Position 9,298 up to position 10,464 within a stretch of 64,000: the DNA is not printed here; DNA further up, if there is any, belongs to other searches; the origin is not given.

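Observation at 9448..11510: Single-cluster radical SAM enzyme with MoaA/viperin-like CNxxCxYC motif, co-oriented with a SAM methyltransferase and a type IV pilin-like gene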

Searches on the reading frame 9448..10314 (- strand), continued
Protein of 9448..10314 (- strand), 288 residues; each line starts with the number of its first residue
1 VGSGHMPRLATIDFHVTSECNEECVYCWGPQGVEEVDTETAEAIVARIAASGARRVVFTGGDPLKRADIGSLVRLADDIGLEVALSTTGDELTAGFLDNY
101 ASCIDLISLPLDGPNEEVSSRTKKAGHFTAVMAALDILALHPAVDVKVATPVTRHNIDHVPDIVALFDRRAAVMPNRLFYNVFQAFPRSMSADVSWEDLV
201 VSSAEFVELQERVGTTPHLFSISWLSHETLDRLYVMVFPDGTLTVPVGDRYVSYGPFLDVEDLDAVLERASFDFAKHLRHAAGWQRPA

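Call 49: search_dna_similar(query=window:9448-10314:-, collection=plasmids, mode=protein, max_evalue=0.000001, max_rows=25)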
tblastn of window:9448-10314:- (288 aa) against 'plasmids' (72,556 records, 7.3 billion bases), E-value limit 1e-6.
Records with a match: 59; places in all: 62; records where one place covers at least 80% of the query: 14.
Best place of each record, by identity: <60% 59.
By first word of the organism name: Rahnella 11; Bacillus 5; Streptomyces 4; Pseudoalteromonas 3; Nostoc 2; Halobaculum 2; Escherichia 2; Thermus 2; Streptantibioticus 2; Clostridium 2; and 23 more.
By predicted mobility (MOB-suite, as given by PLSDB): non-mobilizable 44; conjugative 8; mobilizable 7.
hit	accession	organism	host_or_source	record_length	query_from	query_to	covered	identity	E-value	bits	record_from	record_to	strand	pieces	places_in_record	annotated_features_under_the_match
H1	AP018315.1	Sphaerospermopsis kisseleviana NIES-73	-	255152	11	260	87%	28.5%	1e-16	87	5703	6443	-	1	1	moaA/nifB/pqqE family protein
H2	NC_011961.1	Thermomicrobium roseum DSM 5159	-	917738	12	277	92%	26.6%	2e-10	69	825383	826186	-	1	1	mftC: mycofactocin radical SAM maturase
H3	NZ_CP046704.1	Nostoc sp. ATCC 53789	-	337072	8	259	88%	28.0%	1e-14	81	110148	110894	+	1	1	viperin family antiviral radical SAM protein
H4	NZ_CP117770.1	Nostoc sp. UHCC 0926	whole organism,lichen surface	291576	8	259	88%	26.9%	3e-14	80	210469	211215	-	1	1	viperin family antiviral radical SAM protein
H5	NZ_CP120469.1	Halobaculum limi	cell culture,sediment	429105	14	285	94%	24.9%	8e-7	58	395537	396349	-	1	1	TIGR04347 family pseudo-SAM/SPASM protein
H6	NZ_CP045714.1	Escherichia coli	Homo sapiens,feces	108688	12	258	86%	26.8%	6e-21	100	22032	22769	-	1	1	radical SAM protein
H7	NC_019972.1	Methanomethylovorans hollandica DSM 15978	-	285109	11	284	95%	23.6%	4e-12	74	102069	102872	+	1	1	viperin family antiviral radical SAM protein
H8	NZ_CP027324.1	Escherichia coli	Homo sapiens,stool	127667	12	258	86%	26.0%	1e-19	96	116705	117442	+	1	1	radical SAM protein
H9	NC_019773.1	Anabaena cylindrica PCC 7122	water, most likely pond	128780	11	243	81%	26.7%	2e-14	81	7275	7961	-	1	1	viperin family antiviral radical SAM protein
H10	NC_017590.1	Thermus thermophilus JL-18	-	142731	8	253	85%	24.3%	2e-9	66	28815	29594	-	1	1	radical SAM protein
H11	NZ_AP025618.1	Thermus thermophilus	-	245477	8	253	85%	24.3%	2e-9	66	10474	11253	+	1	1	radical SAM protein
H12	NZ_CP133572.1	Pseudoalteromonas sp. HL-AS2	sediment core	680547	12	270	90%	23.0%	3e-9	65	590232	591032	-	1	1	viperin family antiviral radical SAM protein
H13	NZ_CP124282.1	Paraclostridium sordellii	Procyon lotor,whole organism,intestine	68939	1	254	88%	23.2%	4e-9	65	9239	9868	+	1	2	radical SAM protein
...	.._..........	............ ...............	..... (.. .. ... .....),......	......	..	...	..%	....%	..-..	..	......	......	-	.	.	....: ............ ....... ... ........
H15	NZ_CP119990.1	Halobaculum marinum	cell culture,sediment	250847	5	197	67%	29.6%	7e-7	58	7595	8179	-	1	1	TIGR04347 family pseudo-SAM/SPASM protein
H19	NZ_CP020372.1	Candidatus Thiodictyon syntrophicum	meromictic lake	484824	8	260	88%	20.9%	4e-7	59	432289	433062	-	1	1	viperin family antiviral radical SAM protein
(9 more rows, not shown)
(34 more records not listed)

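Call 50: search_dna_similar(query=window:9448-10314:-, collection=phages, mode=protein, max_evalue=0.000001, max_rows=15)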
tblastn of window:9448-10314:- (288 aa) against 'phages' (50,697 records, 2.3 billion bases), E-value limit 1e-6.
Records with a match: 1; places in all: 1; records where one place covers at least 80% of the query: 0.
Best place of each record, by identity: <60% 1.
By first word of the organism name: Bacteriophage 1.
By host as written in the record: - 1.
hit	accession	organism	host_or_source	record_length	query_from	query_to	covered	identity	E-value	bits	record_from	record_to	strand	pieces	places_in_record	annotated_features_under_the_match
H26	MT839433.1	Bacteriophage sp.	human fecal samples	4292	3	174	60%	22.8%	7e-8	59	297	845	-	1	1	record has no annotation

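Call 51: get_annotated_region(hit=H3, flank=3000)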
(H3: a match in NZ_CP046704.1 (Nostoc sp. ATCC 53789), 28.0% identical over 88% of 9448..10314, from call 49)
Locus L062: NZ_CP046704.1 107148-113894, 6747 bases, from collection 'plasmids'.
description: Nostoc sp. ATCC 53789 plasmid pNsp_a, complete sequence
organism: Nostoc sp. ATCC 53789 (NCBI taxid 76335)
taxonomy: Bacteria; Cyanobacteriota; Cyanophyceae; Nostocales; Nostocaceae; Nostoc; Nostoc sp. ATCC 53789
host: -; source: -; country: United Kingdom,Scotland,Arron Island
typing (MOB-suite, as given by PLSDB): conjugative; relaxase MOBV; mating-pair formation MPF_T
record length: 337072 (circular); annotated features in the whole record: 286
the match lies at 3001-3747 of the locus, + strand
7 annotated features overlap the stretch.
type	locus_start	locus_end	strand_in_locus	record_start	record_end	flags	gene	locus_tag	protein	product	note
CDS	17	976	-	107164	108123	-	-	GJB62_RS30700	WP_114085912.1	S1/P1 nuclease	-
CDS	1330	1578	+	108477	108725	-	-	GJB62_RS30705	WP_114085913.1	helix-turn-helix transcriptional regulator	-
CDS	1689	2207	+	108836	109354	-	-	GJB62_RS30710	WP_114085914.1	hypothetical protein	-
CDS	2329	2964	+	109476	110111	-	-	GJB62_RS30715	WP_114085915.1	deoxynucleoside kinase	-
CDS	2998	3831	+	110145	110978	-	-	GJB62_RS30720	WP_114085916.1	viperin family antiviral radical SAM protein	-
CDS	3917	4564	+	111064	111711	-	-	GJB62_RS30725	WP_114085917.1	UvrD-helicase domain-containing protein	-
CDS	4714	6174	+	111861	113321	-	-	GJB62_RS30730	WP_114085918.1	ISLre2 family transposase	-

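Call 52: get_annotated_region(hit=H7, flank=3000)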
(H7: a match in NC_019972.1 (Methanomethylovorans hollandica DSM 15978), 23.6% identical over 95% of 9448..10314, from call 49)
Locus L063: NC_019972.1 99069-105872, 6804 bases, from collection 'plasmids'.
description: Methanomethylovorans hollandica DSM 15978 plasmid pMETHO01, complete sequence
organism: Methanomethylovorans hollandica DSM 15978 (NCBI taxid 867904)
taxonomy: Archaea; Euryarchaeota; Methanomicrobia; Methanosarcinales; Methanosarcinaceae; Methanomethylovorans; Methanomethylovorans hollandica; Methanomethylovorans hollandica DSM 15978
host: -; source: -; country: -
typing (MOB-suite, as given by PLSDB): non-mobilizable; replicon rep_cluster_57
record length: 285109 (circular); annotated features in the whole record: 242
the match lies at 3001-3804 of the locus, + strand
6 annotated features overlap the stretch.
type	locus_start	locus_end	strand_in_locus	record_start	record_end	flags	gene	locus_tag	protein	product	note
CDS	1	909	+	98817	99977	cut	-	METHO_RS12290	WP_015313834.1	ABC transporter permease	-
CDS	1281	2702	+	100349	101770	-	-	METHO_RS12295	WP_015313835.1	hypothetical protein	-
CDS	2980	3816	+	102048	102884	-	-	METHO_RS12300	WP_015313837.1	viperin family antiviral radical SAM protein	-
CDS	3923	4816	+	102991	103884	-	-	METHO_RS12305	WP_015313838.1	SEC-C domain-containing protein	-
CDS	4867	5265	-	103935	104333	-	-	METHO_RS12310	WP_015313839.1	DUF1699 family protein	-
CDS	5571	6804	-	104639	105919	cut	-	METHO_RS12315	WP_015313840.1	ATP-binding protein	-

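Call 53: get_annotated_region(hit=H12, flank=3000)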
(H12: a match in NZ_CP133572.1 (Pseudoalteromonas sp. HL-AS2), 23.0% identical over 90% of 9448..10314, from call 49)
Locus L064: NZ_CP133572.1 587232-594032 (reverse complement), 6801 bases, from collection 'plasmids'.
description: Pseudoalteromonas sp. HL-AS2 plasmid unnamed, complete sequence
organism: Pseudoalteromonas sp. HL-AS2 (NCBI taxid 3071082)
taxonomy: Bacteria; Pseudomonadota; Gammaproteobacteria; Alteromonadales; Pseudoalteromonadaceae; Pseudoalteromonas; Pseudoalteromonas sp. HL-AS2
host: -; source: sediment core; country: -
typing (MOB-suite, as given by PLSDB): non-mobilizable
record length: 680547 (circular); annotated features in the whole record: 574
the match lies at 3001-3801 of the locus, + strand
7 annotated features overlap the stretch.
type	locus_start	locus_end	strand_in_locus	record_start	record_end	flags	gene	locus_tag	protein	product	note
CDS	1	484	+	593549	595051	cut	-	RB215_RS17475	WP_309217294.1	hypothetical protein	-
CDS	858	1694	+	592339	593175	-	-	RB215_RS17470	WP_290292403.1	hypothetical protein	-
CDS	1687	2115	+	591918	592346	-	-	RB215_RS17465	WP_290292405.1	hypothetical protein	-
CDS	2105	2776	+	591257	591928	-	-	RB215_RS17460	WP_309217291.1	hypothetical protein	-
CDS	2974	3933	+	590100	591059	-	-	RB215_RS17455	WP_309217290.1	viperin family antiviral radical SAM protein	-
CDS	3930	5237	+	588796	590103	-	-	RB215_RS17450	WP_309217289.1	DUF4145 domain-containing protein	-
CDS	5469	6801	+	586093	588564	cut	-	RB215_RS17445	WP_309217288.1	EcoAI/FtnUII family type I restriction enzme subunit R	-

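Call 54: get_annotated_region(hit=H6, flank=4000)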
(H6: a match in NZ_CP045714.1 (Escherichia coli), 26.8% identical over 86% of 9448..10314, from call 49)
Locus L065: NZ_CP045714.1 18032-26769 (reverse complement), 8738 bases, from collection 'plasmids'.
description: Escherichia coli strain FHI_NMBU_11 plasmid pFHI_NMBU_11_02, complete sequence
organism: Escherichia coli (NCBI taxid 562)
taxonomy: Bacteria; Pseudomonadota; Gammaproteobacteria; Enterobacterales; Enterobacteriaceae; Escherichia; Escherichia coli
host: -; source: Homo sapiens,feces; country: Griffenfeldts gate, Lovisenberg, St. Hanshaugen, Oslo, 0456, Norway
typing (MOB-suite, as given by PLSDB): conjugative; replicon IncFIA,IncFIC; relaxase MOBF; mating-pair formation MPF_F
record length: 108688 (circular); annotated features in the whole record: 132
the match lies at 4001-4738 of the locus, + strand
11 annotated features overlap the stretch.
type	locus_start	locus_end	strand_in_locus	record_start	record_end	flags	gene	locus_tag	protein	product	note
CDS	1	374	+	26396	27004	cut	-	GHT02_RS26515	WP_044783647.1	ProQ/FINO family protein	-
CDS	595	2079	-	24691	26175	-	-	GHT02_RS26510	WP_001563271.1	alpha/beta hydrolase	-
CDS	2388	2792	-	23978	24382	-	-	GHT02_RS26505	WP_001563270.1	DUF2251 domain-containing protein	-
CDS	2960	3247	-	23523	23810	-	-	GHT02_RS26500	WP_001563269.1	type II toxin-antitoxin system RelE/ParE family toxin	GO:0030541 - plasmid partitioning [Evidence IEA]; GO:0051290 - protein heterotetramerization [Evidence IEA]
CDS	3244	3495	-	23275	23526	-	-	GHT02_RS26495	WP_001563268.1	type II toxin-antitoxin system Phd/YefM family antitoxin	GO:0045927 - positive regulation of growth [Evidence IEA]; GO:0006355 - regulation of DNA-templated transcription ...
CDS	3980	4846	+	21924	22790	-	-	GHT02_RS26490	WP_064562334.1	radical SAM protein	-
CDS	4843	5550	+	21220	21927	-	-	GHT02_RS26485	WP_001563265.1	deoxynucleoside kinase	-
CDS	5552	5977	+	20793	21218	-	nudI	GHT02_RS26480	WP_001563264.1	nucleoside triphosphatase NudI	-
CDS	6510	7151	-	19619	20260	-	-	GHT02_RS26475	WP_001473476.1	recombinase family protein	-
CDS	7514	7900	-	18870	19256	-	-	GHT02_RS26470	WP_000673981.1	type II toxin-antitoxin system death-on-curing family toxin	-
CDS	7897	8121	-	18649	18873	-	-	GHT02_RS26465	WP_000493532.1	type II toxin-antitoxin system Phd/YefM family antitoxin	-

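Call 55: get_annotated_region(hit=H9, flank=3000)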
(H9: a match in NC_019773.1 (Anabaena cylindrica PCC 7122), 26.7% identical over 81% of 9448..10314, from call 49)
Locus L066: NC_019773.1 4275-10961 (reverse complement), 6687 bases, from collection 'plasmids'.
description: Anabaena cylindrica PCC 7122 plasmid pANACY.03, complete sequence
organism: Anabaena cylindrica PCC 7122 (NCBI taxid 272123)
taxonomy: Bacteria; Cyanobacteriota; Cyanophyceae; Nostocales; Nostocaceae; Anabaena; Anabaena cylindrica; Anabaena cylindrica PCC 7122
host: -; source: water, most likely pond; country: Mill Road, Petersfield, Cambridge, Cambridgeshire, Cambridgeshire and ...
typing (MOB-suite, as given by PLSDB): non-mobilizable; replicon rep_cluster_1731
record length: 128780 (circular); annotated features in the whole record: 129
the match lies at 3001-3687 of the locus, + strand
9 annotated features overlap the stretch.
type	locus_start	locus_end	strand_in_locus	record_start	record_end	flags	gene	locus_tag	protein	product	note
CDS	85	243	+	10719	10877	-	-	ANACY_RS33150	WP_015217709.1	hypothetical protein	-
CDS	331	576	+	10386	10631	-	-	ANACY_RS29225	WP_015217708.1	hypothetical protein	-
CDS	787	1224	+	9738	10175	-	-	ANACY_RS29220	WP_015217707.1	hypothetical protein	-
CDS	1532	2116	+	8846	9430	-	-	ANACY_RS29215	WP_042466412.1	hypothetical protein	-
CDS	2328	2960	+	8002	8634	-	-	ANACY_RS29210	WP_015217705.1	deoxynucleoside kinase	-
CDS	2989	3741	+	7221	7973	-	-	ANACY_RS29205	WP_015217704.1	viperin family antiviral radical SAM protein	-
CDS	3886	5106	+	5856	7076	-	-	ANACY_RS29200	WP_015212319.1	ISL3 family transposase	-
CDS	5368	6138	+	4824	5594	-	-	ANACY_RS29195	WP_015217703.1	DUF559 domain-containing protein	-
CDS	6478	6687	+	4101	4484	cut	-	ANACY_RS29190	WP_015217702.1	DoxX family protein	-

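Call 56: get_annotated_region(hit=H19, flank=3000)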
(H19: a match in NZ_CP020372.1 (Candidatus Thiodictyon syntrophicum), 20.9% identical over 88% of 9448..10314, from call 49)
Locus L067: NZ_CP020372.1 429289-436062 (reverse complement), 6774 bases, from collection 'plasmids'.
description: Candidatus Thiodictyon syntrophicum strain Cad16T plasmid pTs485, complete sequence
organism: Candidatus Thiodictyon syntrophicum (NCBI taxid 1166950)
taxonomy: Bacteria; Pseudomonadota; Gammaproteobacteria; Chromatiales; Chromatiaceae; Thiodictyon; Candidatus Thiodictyon syntrophicum
host: -; source: meromictic lake; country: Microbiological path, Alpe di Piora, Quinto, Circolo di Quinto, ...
typing (MOB-suite, as given by PLSDB): non-mobilizable
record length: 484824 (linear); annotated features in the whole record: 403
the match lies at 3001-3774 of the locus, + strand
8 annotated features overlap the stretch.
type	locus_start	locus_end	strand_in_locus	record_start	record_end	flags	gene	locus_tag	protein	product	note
CDS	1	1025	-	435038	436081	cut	-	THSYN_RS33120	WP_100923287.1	IS630 family transposase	-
CDS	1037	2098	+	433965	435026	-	-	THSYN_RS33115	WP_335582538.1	prenyltransferase/squalene oxidase repeat-containing protein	-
CDS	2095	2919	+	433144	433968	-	-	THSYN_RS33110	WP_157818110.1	inositol monophosphatase family protein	-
CDS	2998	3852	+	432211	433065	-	-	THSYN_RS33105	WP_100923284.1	viperin family antiviral radical SAM protein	-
CDS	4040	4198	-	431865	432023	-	-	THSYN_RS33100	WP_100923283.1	DUF3368 domain-containing protein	-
CDS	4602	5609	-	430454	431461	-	-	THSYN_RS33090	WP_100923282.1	tyrosine-type recombinase/integrase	GO:0015074 - DNA integration [Evidence IEA]; GO:0006310 - DNA recombination [Evidence IEA]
CDS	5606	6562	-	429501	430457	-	-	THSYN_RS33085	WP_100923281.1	tyrosine-type recombinase/integrase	GO:0015074 - DNA integration [Evidence IEA]; GO:0006310 - DNA recombination [Evidence IEA]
CDS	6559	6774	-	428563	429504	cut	-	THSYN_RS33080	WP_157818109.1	site-specific integrase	GO:0015074 - DNA integration [Evidence IEA]; GO:0006310 - DNA recombination [Evidence IEA]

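Call 57: get_annotated_region(hit=H2, flank=1000)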
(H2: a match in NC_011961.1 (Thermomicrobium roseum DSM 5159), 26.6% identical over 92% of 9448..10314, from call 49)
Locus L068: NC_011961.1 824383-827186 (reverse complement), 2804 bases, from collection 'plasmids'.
description: Thermomicrobium roseum DSM 5159 plasmid unnamed, complete sequence
organism: Thermomicrobium roseum DSM 5159 (NCBI taxid 309801)
taxonomy: Bacteria; Thermomicrobiota; Thermomicrobia; Thermomicrobiales; Thermomicrobiaceae; Thermomicrobium; Thermomicrobium roseum; Thermomicrobium roseum DSM 5159
host: -; source: -; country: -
typing (MOB-suite, as given by PLSDB): non-mobilizable
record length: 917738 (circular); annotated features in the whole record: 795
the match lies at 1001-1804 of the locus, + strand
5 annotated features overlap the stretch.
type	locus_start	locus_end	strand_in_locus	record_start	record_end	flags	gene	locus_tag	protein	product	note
CDS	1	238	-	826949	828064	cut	-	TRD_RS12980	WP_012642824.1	NDMA-dependent alcohol dehydrogenase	-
CDS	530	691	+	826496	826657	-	mftA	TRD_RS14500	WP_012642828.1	mycofactocin precursor MftA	GO:0140604 - mycofactocin biosynthetic process [Evidence IEA]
CDS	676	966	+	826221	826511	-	mftB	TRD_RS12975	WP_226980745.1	mycofactocin biosynthesis chaperone MftB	GO:0140604 - mycofactocin biosynthetic process [Evidence IEA]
CDS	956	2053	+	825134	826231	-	mftC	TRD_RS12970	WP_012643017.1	mycofactocin radical SAM maturase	GO:0140604 - mycofactocin biosynthetic process [Evidence IEA]; GO:0031179 - peptide modification [Evidence IEA]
CDS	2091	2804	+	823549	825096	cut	mftF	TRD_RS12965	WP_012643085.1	mycofactocin biosynthesis glycosyltransferase MftF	GO:0140604 - mycofactocin biosynthetic process [Evidence IEA]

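Call 58: get_annotated_region(hit=H1, flank=3000)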
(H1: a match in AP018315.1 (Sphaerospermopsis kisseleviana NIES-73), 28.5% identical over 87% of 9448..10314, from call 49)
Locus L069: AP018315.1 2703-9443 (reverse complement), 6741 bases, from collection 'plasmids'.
description: Sphaerospermopsis kisseleviana NIES-73 plasmid plasmid1 DNA, complete genome
organism: Sphaerospermopsis kisseleviana NIES-73 (NCBI taxid 1973480)
taxonomy: Bacteria; Cyanobacteriota; Cyanophyceae; Nostocales; Aphanizomenonaceae; Sphaerospermopsis; Sphaerospermopsis kisseleviana; Sphaerospermopsis kisseleviana NIES-73
host: -; source: -; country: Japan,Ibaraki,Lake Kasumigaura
typing (MOB-suite, as given by PLSDB): conjugative; replicon rep_cluster_1696,rep_cluster_89; relaxase MOBP; mating-pair formation MPF_T
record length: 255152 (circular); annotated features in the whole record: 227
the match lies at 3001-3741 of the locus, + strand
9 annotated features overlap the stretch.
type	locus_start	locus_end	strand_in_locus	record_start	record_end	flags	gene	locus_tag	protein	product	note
CDS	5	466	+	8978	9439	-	-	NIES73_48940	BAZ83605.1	hypothetical protein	-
CDS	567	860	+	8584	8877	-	-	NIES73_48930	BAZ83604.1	hypothetical protein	-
CDS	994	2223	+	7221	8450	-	-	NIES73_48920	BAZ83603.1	DNA helicase II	-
CDS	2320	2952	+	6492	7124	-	tmk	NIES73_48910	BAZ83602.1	thymidylate kinase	-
CDS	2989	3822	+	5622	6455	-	-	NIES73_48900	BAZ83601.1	moaA/nifB/pqqE family protein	-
CDS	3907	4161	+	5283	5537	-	-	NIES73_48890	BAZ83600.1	hypothetical protein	-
CDS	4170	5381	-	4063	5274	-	-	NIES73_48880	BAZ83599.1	type I secretion target repeat protein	-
CDS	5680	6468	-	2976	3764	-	-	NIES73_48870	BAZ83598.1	hypothetical protein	-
CDS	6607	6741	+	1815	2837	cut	-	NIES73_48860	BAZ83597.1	transposase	-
